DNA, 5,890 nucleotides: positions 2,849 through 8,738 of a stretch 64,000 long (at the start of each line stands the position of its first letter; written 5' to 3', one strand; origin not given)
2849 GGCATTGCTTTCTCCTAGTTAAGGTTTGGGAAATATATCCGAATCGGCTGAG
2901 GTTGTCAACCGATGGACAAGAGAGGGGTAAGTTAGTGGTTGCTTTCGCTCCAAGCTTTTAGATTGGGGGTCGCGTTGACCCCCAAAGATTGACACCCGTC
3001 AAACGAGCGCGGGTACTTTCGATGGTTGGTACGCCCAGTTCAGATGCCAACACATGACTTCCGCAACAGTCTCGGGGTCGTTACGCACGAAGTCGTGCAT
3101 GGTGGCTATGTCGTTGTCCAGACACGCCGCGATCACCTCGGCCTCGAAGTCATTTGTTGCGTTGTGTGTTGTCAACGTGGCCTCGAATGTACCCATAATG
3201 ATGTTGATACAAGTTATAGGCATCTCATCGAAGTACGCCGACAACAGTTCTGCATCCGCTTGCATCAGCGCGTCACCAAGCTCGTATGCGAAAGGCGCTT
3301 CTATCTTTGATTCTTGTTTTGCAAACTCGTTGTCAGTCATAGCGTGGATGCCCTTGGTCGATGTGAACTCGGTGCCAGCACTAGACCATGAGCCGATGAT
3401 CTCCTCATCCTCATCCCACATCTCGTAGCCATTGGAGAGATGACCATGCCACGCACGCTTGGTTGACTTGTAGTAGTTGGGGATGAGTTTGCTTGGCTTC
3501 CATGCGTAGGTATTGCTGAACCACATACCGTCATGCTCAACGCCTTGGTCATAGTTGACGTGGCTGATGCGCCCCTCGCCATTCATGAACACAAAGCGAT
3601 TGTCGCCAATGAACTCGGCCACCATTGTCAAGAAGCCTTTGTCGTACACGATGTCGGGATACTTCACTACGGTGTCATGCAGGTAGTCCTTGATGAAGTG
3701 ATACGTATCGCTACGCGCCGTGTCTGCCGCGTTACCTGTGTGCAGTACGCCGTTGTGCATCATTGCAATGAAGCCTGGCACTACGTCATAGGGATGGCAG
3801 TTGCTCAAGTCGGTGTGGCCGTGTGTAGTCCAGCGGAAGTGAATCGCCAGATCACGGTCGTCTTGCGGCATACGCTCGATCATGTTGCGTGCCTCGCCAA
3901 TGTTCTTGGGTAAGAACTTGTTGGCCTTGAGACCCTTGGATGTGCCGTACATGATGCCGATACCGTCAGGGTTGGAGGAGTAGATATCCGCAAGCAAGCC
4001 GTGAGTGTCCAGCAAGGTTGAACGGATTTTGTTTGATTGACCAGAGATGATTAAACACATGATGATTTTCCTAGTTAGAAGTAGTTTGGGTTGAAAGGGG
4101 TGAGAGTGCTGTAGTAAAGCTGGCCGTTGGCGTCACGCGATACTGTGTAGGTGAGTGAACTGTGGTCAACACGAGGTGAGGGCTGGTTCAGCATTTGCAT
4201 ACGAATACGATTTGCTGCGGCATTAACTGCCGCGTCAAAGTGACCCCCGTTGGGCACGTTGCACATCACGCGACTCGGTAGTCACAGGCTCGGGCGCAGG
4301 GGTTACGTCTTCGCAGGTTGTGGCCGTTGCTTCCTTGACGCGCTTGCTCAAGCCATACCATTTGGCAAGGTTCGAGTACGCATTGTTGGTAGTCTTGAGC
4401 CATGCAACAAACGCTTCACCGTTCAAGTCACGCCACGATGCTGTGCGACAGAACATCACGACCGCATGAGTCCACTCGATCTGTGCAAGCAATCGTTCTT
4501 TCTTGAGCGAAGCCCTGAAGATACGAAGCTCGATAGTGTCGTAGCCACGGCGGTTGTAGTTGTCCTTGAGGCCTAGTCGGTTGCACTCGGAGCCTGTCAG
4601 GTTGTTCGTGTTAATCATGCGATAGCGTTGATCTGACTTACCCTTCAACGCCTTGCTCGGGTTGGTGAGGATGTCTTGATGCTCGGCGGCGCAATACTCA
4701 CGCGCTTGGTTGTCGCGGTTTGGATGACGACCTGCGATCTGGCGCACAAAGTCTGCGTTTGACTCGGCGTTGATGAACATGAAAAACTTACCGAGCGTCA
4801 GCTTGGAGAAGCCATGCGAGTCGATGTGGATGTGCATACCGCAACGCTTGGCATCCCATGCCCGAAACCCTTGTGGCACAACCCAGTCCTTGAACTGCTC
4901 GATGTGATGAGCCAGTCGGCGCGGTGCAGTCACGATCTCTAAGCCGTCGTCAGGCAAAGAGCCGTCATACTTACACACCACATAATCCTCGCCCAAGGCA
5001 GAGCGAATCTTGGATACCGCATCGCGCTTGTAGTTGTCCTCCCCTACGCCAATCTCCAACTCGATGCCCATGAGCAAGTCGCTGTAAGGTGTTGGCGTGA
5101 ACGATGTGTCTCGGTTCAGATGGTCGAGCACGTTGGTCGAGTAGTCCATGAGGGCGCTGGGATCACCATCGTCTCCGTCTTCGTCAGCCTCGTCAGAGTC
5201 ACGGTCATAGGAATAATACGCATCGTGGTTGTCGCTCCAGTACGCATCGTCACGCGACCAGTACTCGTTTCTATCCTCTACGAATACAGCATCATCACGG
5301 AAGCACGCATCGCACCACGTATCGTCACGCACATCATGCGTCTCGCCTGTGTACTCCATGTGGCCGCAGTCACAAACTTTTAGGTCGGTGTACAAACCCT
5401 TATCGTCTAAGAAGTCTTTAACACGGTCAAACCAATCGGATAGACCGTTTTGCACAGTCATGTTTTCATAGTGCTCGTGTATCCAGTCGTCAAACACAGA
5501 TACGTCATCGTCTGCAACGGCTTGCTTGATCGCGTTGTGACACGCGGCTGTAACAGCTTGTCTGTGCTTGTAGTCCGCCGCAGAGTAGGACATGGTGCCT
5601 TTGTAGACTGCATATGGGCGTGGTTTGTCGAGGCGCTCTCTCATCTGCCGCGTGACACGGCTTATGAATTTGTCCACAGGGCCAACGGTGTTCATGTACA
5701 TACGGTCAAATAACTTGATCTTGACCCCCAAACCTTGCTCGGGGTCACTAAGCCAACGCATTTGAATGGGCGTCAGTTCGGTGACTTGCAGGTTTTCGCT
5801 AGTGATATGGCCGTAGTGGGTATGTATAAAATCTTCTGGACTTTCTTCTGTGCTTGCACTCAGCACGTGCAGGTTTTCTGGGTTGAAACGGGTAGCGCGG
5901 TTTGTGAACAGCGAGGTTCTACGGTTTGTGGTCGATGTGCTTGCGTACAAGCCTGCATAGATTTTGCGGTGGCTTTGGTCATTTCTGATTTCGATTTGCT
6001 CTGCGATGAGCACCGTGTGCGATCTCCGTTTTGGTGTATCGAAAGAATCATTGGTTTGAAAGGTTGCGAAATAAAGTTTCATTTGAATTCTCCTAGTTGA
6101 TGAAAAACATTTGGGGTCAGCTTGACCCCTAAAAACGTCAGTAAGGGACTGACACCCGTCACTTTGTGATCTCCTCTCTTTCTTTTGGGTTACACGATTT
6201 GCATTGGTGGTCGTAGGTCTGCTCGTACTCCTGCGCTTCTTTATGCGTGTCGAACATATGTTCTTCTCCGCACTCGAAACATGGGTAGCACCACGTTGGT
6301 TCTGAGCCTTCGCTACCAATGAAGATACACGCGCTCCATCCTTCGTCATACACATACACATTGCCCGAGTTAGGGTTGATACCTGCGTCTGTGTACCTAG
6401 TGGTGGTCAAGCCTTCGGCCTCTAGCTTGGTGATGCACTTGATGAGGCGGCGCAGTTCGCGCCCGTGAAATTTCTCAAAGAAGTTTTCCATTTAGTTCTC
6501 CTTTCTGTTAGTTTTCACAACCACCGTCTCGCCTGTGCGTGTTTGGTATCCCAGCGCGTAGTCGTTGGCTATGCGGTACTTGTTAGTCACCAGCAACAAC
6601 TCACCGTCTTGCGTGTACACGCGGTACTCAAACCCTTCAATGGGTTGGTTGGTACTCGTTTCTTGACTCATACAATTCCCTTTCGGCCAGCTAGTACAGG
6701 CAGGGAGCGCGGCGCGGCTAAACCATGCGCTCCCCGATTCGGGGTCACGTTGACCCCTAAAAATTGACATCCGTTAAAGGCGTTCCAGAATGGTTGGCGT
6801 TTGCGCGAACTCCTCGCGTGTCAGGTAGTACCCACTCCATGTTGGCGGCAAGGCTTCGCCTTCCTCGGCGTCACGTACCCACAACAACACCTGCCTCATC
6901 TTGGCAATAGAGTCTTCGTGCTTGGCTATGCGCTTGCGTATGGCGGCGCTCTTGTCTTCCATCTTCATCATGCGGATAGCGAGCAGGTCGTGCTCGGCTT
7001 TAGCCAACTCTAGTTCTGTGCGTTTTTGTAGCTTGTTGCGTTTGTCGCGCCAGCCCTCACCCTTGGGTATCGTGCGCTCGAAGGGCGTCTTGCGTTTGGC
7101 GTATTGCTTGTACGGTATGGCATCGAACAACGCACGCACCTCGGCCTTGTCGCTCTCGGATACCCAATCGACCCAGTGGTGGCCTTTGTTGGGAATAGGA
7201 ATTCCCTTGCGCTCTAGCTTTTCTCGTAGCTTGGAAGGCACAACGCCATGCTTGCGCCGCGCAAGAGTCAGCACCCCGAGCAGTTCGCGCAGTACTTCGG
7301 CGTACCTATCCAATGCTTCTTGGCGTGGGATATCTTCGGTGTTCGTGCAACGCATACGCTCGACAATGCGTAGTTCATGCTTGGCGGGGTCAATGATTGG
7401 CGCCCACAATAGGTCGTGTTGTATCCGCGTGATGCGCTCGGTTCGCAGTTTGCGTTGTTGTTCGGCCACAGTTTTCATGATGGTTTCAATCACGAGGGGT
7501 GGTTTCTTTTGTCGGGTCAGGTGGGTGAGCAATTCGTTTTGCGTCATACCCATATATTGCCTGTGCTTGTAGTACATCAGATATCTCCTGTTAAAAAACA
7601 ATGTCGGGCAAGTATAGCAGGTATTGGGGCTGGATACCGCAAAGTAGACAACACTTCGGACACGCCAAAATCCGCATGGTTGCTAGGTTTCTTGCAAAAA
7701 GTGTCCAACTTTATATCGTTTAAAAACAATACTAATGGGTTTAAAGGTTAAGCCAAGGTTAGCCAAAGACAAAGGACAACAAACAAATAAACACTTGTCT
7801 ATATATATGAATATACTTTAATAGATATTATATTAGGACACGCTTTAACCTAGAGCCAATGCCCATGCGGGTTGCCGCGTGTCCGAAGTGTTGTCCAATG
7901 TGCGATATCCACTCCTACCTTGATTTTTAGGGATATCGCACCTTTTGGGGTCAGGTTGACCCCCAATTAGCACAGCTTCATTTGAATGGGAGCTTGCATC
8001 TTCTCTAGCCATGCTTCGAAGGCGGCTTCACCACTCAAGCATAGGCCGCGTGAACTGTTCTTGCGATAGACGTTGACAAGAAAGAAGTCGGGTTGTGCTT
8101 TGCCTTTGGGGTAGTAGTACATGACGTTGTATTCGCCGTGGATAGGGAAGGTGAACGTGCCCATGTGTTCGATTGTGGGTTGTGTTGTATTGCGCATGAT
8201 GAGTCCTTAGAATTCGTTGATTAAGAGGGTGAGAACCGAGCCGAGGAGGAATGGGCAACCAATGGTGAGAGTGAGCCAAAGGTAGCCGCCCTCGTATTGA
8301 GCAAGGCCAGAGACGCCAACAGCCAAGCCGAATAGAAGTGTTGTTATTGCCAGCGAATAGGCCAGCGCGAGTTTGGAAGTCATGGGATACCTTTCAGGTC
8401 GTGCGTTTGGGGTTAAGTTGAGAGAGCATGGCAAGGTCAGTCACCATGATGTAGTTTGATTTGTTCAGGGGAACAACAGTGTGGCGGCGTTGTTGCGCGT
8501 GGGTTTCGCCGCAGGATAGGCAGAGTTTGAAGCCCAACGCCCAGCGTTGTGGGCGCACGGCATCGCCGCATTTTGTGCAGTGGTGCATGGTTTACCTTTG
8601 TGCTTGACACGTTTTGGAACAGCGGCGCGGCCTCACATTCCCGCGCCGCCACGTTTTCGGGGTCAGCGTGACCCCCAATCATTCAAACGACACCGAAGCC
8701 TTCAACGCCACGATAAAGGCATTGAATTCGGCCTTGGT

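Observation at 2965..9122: Six copies of a 17-bp palindrome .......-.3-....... placed just after early-gene stop codons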

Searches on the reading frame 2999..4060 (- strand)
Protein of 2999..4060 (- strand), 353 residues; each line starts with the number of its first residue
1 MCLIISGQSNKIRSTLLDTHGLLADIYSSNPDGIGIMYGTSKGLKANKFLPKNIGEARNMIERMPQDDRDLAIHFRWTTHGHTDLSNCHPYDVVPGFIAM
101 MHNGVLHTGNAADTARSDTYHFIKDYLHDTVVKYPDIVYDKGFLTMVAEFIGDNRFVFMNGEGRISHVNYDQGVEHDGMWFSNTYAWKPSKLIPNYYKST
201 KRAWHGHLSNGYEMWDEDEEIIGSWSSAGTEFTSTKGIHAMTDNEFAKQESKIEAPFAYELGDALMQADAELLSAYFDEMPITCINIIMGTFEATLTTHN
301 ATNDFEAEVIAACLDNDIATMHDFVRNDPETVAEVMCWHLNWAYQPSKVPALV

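Call 11: search_protein_families(library=phrogs, proteins=[window:2999-4060:-], max_evalue=0.01)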
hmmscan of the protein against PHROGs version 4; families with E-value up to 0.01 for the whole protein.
window:2999-4060:- (353 aa): 2 families
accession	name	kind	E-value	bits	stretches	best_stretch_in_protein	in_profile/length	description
phrog_25883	-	unknown function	2.4e-08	34.6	1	28-189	23-183/299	-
phrog_13807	-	unknown function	7.1e-05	22.3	1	52-126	47-125/609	-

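Call 12: search_protein_families(library=pfam, proteins=[window:2999-4060:-], max_evalue=0.01)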
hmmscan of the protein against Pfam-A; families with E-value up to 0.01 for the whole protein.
window:2999-4060:- (353 aa): 1 family
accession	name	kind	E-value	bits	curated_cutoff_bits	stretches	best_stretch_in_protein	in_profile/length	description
PF13522.11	GATase_6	-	0.0086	16.5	27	0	70-110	12-51/130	Glutamine amidotransferase domain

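Call 24: search_protein_families(library=ncbifam, proteins=[window:2999-4060:-], max_evalue=0.1)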
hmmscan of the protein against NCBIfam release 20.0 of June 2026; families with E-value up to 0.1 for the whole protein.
window:2999-4060:- (353 aa): 2 families
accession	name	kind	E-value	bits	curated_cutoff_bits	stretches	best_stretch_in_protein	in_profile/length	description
NF001484.0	PRK00331.1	subfamily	2.5e-06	26.2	381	1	49-107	43-104/601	isomerizing glutamine--fructose-6-phosphate transaminase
TIGR01135.1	glmS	equivalog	3.2e-06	25.9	418.05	1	51-107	44-103/607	glutamine--fructose-6-phosphate transaminase (isomerizing)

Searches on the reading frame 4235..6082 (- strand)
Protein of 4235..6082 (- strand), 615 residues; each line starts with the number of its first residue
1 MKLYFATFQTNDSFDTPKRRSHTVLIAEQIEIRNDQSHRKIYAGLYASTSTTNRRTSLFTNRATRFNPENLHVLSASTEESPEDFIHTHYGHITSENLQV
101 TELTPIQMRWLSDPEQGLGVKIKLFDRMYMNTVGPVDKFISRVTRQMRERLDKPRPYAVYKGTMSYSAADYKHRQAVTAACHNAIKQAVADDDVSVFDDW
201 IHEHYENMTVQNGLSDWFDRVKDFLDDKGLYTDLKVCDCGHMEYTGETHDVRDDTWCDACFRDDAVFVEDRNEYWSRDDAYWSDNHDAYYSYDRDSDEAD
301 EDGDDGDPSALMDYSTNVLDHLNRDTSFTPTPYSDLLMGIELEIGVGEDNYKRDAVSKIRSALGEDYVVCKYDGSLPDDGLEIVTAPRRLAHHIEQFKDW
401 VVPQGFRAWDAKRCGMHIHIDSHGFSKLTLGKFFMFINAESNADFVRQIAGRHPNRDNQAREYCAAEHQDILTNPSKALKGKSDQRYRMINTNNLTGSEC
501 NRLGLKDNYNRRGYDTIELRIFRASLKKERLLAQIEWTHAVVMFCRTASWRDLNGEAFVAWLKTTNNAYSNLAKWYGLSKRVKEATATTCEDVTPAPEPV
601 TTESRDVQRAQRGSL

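Call 11: search_protein_families(library=phrogs, proteins=[window:4235-6082:-], max_evalue=0.01)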
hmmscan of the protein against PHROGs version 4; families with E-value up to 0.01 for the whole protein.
window:4235-6082:- (615 aa): 5 families
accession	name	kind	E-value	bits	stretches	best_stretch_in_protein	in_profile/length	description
phrog_16683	-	unknown function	9.5e-19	68.7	1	335-566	109-323/368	-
phrog_7469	-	other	6e-08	33.5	1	339-534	20-198/357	amidoligase enzyme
phrog_2443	-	other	3.3e-06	27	1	367-493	198-326/801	amidoligase enzyme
phrog_22302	-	unknown function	5e-06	26.5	1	282-562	27-282/453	-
phrog_7819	-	tail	0.0095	16.6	0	180-268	67-154/157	tail length tape measure protein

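Call 12: search_protein_families(library=pfam, proteins=[window:4235-6082:-], max_evalue=0.01)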
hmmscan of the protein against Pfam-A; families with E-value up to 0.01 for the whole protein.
window:4235-6082:- (615 aa): 1 family
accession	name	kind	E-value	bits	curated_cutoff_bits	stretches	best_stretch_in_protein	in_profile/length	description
PF12224.13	Amidoligase_2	-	2.8e-06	27.8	22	1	381-542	76-245/245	Putative amidoligase enzyme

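Call 24: search_protein_families(library=ncbifam, proteins=[window:4235-6082:-], max_evalue=0.1)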
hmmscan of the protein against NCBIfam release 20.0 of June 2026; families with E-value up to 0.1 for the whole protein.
window:4235-6082:- (615 aa): 0 families

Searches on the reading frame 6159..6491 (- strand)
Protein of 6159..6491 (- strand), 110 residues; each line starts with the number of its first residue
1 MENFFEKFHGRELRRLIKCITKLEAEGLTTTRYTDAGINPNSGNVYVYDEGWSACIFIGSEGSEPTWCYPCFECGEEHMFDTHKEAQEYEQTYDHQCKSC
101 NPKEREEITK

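Call 11: search_protein_families(library=phrogs, proteins=[window:6159-6491:-], max_evalue=0.01)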
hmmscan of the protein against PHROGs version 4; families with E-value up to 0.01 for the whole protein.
window:6159-6491:- (110 aa): 0 families

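Call 12: search_protein_families(library=pfam, proteins=[window:6159-6491:-], max_evalue=0.01)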
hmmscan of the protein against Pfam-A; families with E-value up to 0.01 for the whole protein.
window:6159-6491:- (110 aa): 0 families

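Call 24: search_protein_families(library=ncbifam, proteins=[window:6159-6491:-], max_evalue=0.1)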
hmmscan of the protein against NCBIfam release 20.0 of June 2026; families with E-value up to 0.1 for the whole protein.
window:6159-6491:- (110 aa): 1 family
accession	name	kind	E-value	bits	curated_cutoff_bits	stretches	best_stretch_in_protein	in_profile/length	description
NF047912.1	ECs_2282_CxxC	subfamily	0.077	12.9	37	0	70-101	4-34/60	ECs_2282 family putative zinc-binding protein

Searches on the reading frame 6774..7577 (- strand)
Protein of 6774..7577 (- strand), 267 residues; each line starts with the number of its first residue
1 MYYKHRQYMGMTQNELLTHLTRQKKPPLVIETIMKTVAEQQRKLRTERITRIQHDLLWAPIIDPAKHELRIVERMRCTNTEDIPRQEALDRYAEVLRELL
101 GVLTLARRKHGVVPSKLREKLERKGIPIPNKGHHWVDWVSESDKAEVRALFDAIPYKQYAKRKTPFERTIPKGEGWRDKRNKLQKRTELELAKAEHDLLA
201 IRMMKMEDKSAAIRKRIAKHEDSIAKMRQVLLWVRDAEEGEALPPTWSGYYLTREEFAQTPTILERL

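Call 11: search_protein_families(library=phrogs, proteins=[window:6774-7577:-], max_evalue=0.01)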
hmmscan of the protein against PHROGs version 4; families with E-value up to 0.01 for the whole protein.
window:6774-7577:- (267 aa): 0 families

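Call 12: search_protein_families(library=pfam, proteins=[window:6774-7577:-], max_evalue=0.01)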
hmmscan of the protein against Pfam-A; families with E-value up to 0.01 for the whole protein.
window:6774-7577:- (267 aa): 0 families

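Call 24: search_protein_families(library=ncbifam, proteins=[window:6774-7577:-], max_evalue=0.1)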
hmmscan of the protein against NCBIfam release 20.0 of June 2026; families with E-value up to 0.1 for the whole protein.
window:6774-7577:- (267 aa): 0 families

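Call 28: find_related_loci(query=window:6774-7577:-, collection=viral_contigs, flank=10000)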
Query window:6774-7577:- (267 aa) in viral_contigs; peptide patterns used: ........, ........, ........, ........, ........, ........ (x = any residue, [..] = any of these).
4 stretches matched a pattern; 1 encode a relative of the query (tblastn E <= 1e-3); 1 distinct loci.
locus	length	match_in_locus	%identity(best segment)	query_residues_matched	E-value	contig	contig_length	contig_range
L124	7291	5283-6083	99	1-267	2e-180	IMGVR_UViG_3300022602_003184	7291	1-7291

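Call 44: search_solved_structures(query=window:6774-7577:-, max_evalue=10)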
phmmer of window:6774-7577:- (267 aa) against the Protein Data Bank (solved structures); distinct sequences matched with E-value up to 10: 4.
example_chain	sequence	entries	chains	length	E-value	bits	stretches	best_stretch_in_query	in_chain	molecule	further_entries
7mq8_LZ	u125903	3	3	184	0.24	14.1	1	48-133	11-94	U3 small nucleolar ribonucleoprotein protein IMP3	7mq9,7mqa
1y0z_A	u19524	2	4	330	0.48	13.1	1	136-187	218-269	protein product of AT3G21360 | Clavaminate synthase-like protein At3g21360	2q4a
8cpn_A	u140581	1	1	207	0.87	12.2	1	142-225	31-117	PolB16 intein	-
8cpo_A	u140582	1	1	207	0.89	12.2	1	142-225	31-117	PolB16 Intein Cys-less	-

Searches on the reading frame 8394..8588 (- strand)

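Call 11: search_protein_families(library=phrogs, proteins=[window:8394-8588:-], max_evalue=0.01)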
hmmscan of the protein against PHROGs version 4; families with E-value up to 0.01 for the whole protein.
window:8394-8588:- (64 aa): 1 family
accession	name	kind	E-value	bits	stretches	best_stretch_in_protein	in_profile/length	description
phrog_54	-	other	0.0012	20.1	1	2-36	34-70/75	DksA-like zinc-finger protein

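Call 12: search_protein_families(library=pfam, proteins=[window:8394-8588:-], max_evalue=0.01)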
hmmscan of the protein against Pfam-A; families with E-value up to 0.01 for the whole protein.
window:8394-8588:- (64 aa): 1 family
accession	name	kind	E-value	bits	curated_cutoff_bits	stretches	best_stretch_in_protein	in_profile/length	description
PF01258.23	zf-dskA_traR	-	0.00044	20.6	24.9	0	20-35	3-18/36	Prokaryotic dksA/traR C4-type zinc finger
